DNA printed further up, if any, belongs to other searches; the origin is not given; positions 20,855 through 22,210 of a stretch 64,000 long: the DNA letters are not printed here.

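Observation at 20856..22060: Orphan two-gene cargo on the tRNA-Gly islet: CxxC micro-ORF plus a 351-aa protein with two HEPN-like R-x4-6-H motifs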

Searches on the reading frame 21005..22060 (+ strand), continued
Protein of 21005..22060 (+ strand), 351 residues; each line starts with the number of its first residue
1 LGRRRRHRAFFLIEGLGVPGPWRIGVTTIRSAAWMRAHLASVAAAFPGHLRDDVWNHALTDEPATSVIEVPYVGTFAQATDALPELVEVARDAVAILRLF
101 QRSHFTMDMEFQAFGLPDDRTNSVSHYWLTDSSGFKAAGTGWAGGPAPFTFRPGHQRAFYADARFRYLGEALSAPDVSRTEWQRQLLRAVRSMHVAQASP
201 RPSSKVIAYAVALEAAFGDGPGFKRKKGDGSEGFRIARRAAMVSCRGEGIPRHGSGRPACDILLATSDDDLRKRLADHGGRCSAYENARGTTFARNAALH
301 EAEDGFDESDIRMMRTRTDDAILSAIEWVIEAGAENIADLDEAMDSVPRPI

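Call 52: get_annotated_region(hit=H1, flank=6000)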
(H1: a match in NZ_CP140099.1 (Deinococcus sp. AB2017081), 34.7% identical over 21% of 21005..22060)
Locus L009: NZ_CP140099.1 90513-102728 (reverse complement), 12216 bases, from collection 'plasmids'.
description: Deinococcus sp. AB2017081 plasmid unnamed1, complete sequence
organism: Deinococcus sp. AB2017081 (NCBI taxid 3093660)
taxonomy: Bacteria; Deinococcota; Deinococci; Deinococcales; Deinococcaceae; Deinococcus; Deinococcus sp. AB2017081
host: -; source: pure culture,soil near an iron factory; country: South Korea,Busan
typing (MOB-suite, as given by PLSDB): non-mobilizable
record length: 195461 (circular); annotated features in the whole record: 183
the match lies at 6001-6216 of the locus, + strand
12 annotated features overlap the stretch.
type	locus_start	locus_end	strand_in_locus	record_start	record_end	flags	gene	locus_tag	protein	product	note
CDS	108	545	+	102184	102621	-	-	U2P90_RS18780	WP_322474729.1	hypothetical protein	-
CDS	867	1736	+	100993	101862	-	-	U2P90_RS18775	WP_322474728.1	hypothetical protein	-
CDS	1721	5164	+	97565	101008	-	-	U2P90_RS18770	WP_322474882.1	DEAD/DEAH box helicase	-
CDS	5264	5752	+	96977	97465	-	-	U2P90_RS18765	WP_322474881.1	hypothetical protein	-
CDS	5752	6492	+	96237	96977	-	-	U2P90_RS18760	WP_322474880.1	HEPN domain-containing protein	-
CDS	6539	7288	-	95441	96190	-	-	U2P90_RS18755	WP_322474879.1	hypothetical protein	-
CDS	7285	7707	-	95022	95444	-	-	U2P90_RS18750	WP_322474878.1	DUF6527 family protein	-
CDS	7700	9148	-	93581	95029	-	-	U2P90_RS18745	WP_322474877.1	phosphotransferase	-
CDS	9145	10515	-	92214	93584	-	-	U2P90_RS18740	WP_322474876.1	ThiF family adenylyltransferase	-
CDS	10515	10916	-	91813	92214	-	-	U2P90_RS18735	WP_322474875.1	E2/UBC family protein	-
CDS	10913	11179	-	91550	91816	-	-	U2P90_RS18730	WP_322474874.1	multiubiquitin domain-containing protein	-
CDS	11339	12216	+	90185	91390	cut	-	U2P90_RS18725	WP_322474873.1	XRE family transcriptional regulator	-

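Call 56: search_protein_families(library=pfam, proteins=[L009:5752-6489:+, L009:5264-5749:+], max_evalue=1)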
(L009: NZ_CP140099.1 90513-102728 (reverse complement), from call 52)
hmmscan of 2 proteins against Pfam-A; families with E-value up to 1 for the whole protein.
L009:5752-6489:+ (246 aa): 1 family
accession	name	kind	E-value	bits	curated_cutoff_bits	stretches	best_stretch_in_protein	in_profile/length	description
PF02725.20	Paramyxo_NS_C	-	0.077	13.4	27.8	1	178-244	37-102/178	Non-structural protein C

L009:5264-5749:+ (162 aa): 2 families
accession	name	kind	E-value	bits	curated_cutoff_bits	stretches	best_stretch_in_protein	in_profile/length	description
PF07357.16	DRAT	-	0.002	17.8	25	1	30-93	162-221/256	Dinitrogenase reductase ADP-ribosyltransferase (DRAT)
PF13410.11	GST_C_2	-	0.11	13.1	24.9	1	82-123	8-38/69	Glutathione S-transferase, C-terminal domain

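Call 57: fold_search(model_id=the predicted structure, library=viral)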
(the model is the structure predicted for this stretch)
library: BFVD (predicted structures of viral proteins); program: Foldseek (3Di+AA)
matches with E <= 10: 179; with E <= 0.001: 0
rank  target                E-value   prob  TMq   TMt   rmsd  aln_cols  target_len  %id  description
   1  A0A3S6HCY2            9.7e-02  0.60  0.22  0.32  16.6       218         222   15  (no name in the UniProt tables at hand)
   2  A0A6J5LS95            2.2e-01  0.06  0.09  0.06  45.4       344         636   14  Uncharacterized protein [uncultured Caudovirales phage]
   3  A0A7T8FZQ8            4.6e-01  0.07  0.12  0.08  18.9       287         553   13  RNA-directed RNA polymerase (Fragment) [Soybean thrips tombus-like virus 1]
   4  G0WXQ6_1              6.2e-01  0.08  0.15  0.07  21.3       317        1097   11  Replicase [Soybean cyst nematode associated northern cereal mosaic virus]
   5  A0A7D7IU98            6.2e-01  0.06  0.16  0.10  24.8       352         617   11  RNA-directed RNA polymerase (Fragment) [Coleopteran chu-related virus OKIAV127]
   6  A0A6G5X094            6.2e-01  0.04  0.10  0.09  23.8       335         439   12  Nucleoprotein [Bern perch virus]
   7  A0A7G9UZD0            7.6e-01  0.06  0.12  0.16  18.4       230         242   12  Membrane protein [Gordonia Phage Sephiroth]
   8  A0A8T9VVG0            8.4e-01  0.02  0.09  0.04  33.1       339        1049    8  (no name in the UniProt tables at hand)
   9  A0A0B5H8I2            9.3e-01  0.03  0.11  0.13  19.2       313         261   10  DNA-directed RNA polymerase RNAP2 [Vibrio phage phi 1]
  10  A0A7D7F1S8            9.7e-01  0.08  0.17  0.09  19.0       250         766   11  RNA-directed RNA polymerase (Fragment) [Hymenopteran arto-related virus OKIAV79]
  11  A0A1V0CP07            9.7e-01  0.06  0.12  0.17  24.0       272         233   11  (no name in the UniProt tables at hand)
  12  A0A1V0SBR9            1.1e+00  0.03  0.10  0.07  22.4       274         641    8  Peptidase [Catovirus CTV1]
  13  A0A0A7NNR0            1.1e+00  0.04  0.10  0.10  26.2       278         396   10  Putative tapemeasure chaperone protein [Lactobacillus phage LfeInf]
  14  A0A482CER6            1.1e+00  0.04  0.15  0.06  22.2       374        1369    8  Capsid protein [Solenopsis midden virus]
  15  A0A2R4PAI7            1.2e+00  0.05  0.11  0.18  21.2       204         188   10  DNA-directed RNA polymerase [Citrobacter phage vB_CroP_CrRp3]
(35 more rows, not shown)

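Call 58: search_protein_families(library=ncbifam, proteins=[L009:5752-6489:+, L009:5264-5749:+, P0003, P0152, P0123], max_evalue=1)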
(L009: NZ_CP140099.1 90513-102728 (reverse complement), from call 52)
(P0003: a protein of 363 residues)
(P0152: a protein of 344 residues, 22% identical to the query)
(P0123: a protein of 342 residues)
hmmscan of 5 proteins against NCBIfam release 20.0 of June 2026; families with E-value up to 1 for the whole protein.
L009:5752-6489:+ (246 aa): 0 families

L009:5264-5749:+ (162 aa): 0 families

P0003 (363 aa): 0 families

P0152 (344 aa): 0 families

P0123 (342 aa): 0 families

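Call 59: search_protein_families(library=padloc, alignment_id=A3, max_evalue=0.1)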
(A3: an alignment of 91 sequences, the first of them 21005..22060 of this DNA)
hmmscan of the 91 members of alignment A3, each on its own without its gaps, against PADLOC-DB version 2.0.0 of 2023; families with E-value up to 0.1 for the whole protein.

A. member 1, window:21005-22060:+ (351 aa): 0 families

B. families by the number of members that match (of 91 scanned): 4 families
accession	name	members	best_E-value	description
PDLC03820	RTasHEPN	2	0.0015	DRT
PDLC01186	Cmr5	1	0.005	"Cmr5gr11, new subfamily"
PDLC00554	JetC2|JetC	1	0.0056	DUF3584 domain; MukB-like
PDLC01430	Csx19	1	0.0076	CAS-III-D; effector_UNK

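Call 60: search_solved_structures(query=A3, max_evalue=10, show_alignments=3)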
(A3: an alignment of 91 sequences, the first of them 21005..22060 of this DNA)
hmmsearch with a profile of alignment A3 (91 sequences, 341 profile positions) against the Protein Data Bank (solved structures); distinct sequences matched with E-value up to 10: 5.
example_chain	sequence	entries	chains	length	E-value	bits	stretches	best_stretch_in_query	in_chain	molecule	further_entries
9hxi_A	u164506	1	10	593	0.0004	22.5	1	277-319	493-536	Bacterial antiviral defense protein Ec2ApeA from Escherichia coli strain 2-156-04_S4_C1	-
9hxd_A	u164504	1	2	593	0.0004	22.5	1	277-319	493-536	Bacterial antiviral defense protein Ec2ApeA from Escherichia coli strain 2-156-04_S4_C1 (o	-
9hxb_A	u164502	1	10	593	0.0015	20.6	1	277-319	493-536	Bacterial antiviral defense protein Ec2ApeA from Escherichia coli strain 2-156-04_S4_C1 (d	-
9hxj_A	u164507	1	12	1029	0.081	14.9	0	277-317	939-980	Maltose/maltodextrin-binding periplasmic protein,Bacterial antiviral defense protein Ec3Ap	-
9hxe_A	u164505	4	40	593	0.11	14.5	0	163-221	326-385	Bacterial antiviral defense protein Ec2ApeA from Escherichia coli strain 2-156-04_S4_C1 (H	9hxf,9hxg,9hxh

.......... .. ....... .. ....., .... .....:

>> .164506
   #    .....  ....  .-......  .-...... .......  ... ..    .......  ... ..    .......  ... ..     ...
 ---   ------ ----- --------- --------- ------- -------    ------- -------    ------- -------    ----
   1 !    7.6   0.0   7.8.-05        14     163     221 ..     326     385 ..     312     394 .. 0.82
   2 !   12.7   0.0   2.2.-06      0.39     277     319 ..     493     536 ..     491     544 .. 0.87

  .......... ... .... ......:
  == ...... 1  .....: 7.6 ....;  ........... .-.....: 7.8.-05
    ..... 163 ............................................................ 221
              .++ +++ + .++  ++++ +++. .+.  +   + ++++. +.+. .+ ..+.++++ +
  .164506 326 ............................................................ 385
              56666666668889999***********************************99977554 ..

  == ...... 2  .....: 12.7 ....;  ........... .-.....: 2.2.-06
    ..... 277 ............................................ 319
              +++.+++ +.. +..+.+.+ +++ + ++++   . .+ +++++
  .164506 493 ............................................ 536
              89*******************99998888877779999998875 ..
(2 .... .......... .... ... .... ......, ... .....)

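Call 65: find_encoding_contigs(protein=P0005, flank=8000, max_places=3)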
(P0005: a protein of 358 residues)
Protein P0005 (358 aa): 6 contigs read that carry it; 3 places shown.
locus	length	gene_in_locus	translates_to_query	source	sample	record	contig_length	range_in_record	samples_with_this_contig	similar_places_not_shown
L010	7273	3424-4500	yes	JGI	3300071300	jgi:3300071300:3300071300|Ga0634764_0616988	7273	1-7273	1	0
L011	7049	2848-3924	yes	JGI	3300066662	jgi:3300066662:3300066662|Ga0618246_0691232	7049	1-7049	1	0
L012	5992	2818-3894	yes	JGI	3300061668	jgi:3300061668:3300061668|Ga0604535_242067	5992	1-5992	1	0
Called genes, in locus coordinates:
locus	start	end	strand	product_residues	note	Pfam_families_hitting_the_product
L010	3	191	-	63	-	?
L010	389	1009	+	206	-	-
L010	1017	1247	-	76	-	-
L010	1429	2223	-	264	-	-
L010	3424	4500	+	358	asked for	-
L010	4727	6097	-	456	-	PF00291:PALP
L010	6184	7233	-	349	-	PF01210:NAD_Gly3P_dh_N, PF02558:ApbA, PF07479:NAD_Gly3P_dh_C, PF20618:GPD_NAD_C_bact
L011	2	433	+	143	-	?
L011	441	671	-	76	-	-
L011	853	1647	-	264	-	-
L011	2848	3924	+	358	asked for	-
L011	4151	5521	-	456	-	PF00291:PALP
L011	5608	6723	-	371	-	PF01210:NAD_Gly3P_dh_N, PF02558:ApbA, PF07479:NAD_Gly3P_dh_C, PF20618:GPD_NAD_C_bact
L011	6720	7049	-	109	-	?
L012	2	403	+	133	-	?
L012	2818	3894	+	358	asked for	-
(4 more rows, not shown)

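Call 66: find_encoding_contigs(protein=P0017, flank=8000, max_places=3)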
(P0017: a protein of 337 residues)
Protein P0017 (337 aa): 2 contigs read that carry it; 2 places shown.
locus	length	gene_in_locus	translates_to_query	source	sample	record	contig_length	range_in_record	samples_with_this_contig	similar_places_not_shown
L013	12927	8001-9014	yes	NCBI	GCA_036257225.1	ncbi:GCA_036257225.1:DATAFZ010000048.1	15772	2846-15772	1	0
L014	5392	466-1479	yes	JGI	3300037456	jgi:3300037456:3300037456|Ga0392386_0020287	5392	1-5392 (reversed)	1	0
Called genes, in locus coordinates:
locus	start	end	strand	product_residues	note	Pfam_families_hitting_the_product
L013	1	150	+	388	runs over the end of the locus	PF03819:MazG, PF01503:PRA-PH (weak), PF03819:MazG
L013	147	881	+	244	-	PF01138:RNase_PH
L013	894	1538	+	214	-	PF01725:Ham1p_like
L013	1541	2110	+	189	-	PF18306:LDcluster4, PF03641:Lysine_decarbox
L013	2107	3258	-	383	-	-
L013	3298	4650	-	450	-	PF03816:LytR_cpsA_psr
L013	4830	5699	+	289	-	PF00106:adh_short (weak), PF01073:3Beta_HSD, PF01370:Epimerase, PF04321:RmlD_sub_bind (weak), PF13460:NAD_binding_10 (weak), PF16363:GDP_Man_Dehyd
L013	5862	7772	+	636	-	PF02225:PA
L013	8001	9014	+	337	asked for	-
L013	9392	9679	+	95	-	-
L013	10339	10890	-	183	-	-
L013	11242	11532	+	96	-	-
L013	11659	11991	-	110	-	-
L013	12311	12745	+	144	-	PF03364:Polyketide_cyc (faint), PF10604:Polyketide_cyc2, PF08327:AHSA1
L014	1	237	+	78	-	?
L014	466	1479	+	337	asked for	-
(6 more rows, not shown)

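Call 67: find_encoding_contigs(protein=P0006, flank=8000, max_places=3)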
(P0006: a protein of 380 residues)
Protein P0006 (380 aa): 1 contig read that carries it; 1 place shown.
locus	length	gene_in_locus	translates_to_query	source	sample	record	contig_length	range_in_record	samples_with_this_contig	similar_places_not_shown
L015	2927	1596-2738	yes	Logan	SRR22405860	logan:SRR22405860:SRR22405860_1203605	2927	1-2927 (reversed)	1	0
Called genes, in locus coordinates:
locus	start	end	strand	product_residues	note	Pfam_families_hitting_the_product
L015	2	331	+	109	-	?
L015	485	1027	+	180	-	PF13274:SocA_Panacea (weak)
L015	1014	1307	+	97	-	-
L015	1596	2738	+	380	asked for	-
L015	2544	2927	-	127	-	?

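Call 80: search_protein_families(library=padloc, proteins=[L002:2910-4754:-, L002:2255-2746:-, L002:1-2085:+, L006:6844-8004:+, L006:9032-10111:+, L006:10394-11446:+, L006:11510-12121:+, L008:9053-10123:+, L015:485-1027:+, L008:2379-4145:+], max_evalue=0.01)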
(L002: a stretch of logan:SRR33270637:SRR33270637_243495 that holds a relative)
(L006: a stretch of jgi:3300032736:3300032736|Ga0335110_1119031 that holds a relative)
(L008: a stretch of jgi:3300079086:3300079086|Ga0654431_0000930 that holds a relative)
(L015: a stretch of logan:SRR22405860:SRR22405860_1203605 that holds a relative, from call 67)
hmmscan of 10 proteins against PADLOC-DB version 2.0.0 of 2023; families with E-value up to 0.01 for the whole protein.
L002:2910-4754:- (614 aa): 0 families

L002:2255-2746:- (163 aa): 5 families
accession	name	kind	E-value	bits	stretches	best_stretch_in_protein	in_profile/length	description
PDLC00422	ThsB1|ThsB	-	1.9e-10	38.6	1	3-113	41-155/194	TIR-like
PDLC00419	ThsB1|ThsB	-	8.3e-10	36.7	1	4-110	29-137/165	TIR-like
PDLC00436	ThsB1|ThsB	-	4.2e-09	34.2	1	4-110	37-147/183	TIR-like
PDLC02012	SAVED5--SAVED_TIR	-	1.5e-05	22.3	1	4-75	15-87/404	-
PDLC00418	ThsB1|ThsB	-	3.3e-05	21.8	1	13-96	22-105/155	TIR-like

L002:1-2085:+ (694 aa): 5 families
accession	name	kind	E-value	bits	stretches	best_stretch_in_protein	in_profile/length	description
PDLC03631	REase_MTase_IIG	-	1.8e-232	772.5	1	3-682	388-1063/1086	Type IIG restriction enzyme-methyltransferase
PDLC03610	REase_MTase_IIG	-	2.9e-40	136.2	3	135-298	560-726/1096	Type IIG restriction enzyme-methyltransferase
PDLC03597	REase_MTase_IIG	-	6.9e-24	81.5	2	41-264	991-1207/1646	Type IIG restriction enzyme-methyltransferase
PDLC03621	REase_MTase_IIG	-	1.5e-13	47.7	1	4-219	373-579/1024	Type IIG restriction enzyme-methyltransferase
PDLC03051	REase_MTase_I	-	2.8e-13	45.9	1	39-255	977-1180/1591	Type I restriction enzyme-methyltransferase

L006:6844-8004:+ (386 aa): 3 families
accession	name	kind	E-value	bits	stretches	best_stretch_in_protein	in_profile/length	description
PDLC01795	CARF1--CARF_HEPN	-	0.0036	14.5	1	178-274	221-287/449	-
PDLC03797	RTasPDDEXK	-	0.0062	14.3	0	290-336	138-179/226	DRT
PDLC00943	Cas4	-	0.0091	14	0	279-360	62-138/180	CRISPR-associated protein Cas4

L006:9032-10111:+ (359 aa): 1 family
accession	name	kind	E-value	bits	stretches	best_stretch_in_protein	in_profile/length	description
PDLC00627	ZorD1|ZorD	-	0.00096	15.2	1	219-312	767-861/1006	"SWI2/SNF2 helicase, Mrr-like nuclease"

L006:10394-11446:+ (350 aa): 2 families
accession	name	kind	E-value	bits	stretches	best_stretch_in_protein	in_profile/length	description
PDLC04916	PDC-S11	-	5.7e-17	59.8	1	9-229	11-209/358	-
PDLC04944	PDC-S18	-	2.2e-08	31.8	1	1-104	1-94/307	-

L006:11510-12121:+ (203 aa): 0 families

L008:9053-10123:+ (356 aa): 0 families

L015:485-1027:+ (180 aa): 0 families

L008:2379-4145:+ (588 aa): 161 families (the best 25 are shown)
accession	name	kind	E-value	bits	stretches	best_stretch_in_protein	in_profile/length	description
PDLC02981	AriAB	-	1.9e-47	160.4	2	239-467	327-564/694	-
PDLC00271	PtuA1|PtuA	-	1.7e-25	88.5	2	160-309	210-344/421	AAA ATPase domain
PDLC02980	AriA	-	1.6e-23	82.2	1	26-289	2-304/304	-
PDLC02914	ATPase-Toprim_I-B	-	5.5e-23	79.9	2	200-426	181-376/443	-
PDLC02979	AriA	-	8.7e-23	79.7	2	76-288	219-373/373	-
PDLC00305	PtuA1|PtuA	-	2.1e-20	71.4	2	192-302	202-302/392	AAA ATPase domain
PDLC00278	PtuA1|PtuA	-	3.5e-20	70.7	2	149-304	203-348/436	AAA ATPase domain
PDLC02913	ATPase_I-A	-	9.5e-20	69.2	2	155-302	289-420/508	-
PDLC04135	mad3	-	1.6e-19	68.7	2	85-317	168-356/374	mads_3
PDLC00289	PtuA1|PtuA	-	6e-19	66.4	2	176-304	203-307/404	AAA ATPase domain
PDLC00299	PtuA1|PtuA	-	3.9e-18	63.7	2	245-302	380-435/535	AAA ATPase domain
PDLC00295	PtuA1|PtuA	-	7.8e-18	62.8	1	163-337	225-382/451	AAA ATPase domain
PDLC02335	AbiLi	-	1.2e-17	62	1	3-314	50-263/326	AbiLi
PDLC00304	PtuA1|PtuA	-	2.2e-17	61.4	1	159-303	212-347/444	AAA ATPase domain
PDLC00091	GajA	-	3e-17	60.7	1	240-316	294-370/627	AAA ATPase domain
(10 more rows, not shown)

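Call 83: find_related_loci(query=A6, collection=metagenome_contigs, flank=7000)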
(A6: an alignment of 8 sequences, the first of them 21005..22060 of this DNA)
Query A6 (351 aa) in metagenome_contigs; peptide patterns used: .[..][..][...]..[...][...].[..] (x = any residue, [..] = any of these).
535 stretches matched a pattern; 9 encode a relative of the query (tblastn E <= 1e-3); 9 distinct loci.
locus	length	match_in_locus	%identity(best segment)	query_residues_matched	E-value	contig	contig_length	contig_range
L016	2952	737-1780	31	3-349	9e-37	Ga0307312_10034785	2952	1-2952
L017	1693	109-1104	31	11-348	3e-34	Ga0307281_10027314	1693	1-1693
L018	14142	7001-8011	31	15-345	4e-33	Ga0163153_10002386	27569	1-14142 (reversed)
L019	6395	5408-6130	30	107-347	9e-24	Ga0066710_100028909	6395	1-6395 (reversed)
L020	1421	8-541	36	175-348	8e-20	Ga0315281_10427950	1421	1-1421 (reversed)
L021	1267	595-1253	41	3-249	2e-18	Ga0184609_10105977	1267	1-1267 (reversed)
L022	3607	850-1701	31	11-302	4e-18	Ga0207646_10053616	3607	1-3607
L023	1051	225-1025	30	13-290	8e-18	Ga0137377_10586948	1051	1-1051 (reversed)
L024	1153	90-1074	35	13-347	2e-16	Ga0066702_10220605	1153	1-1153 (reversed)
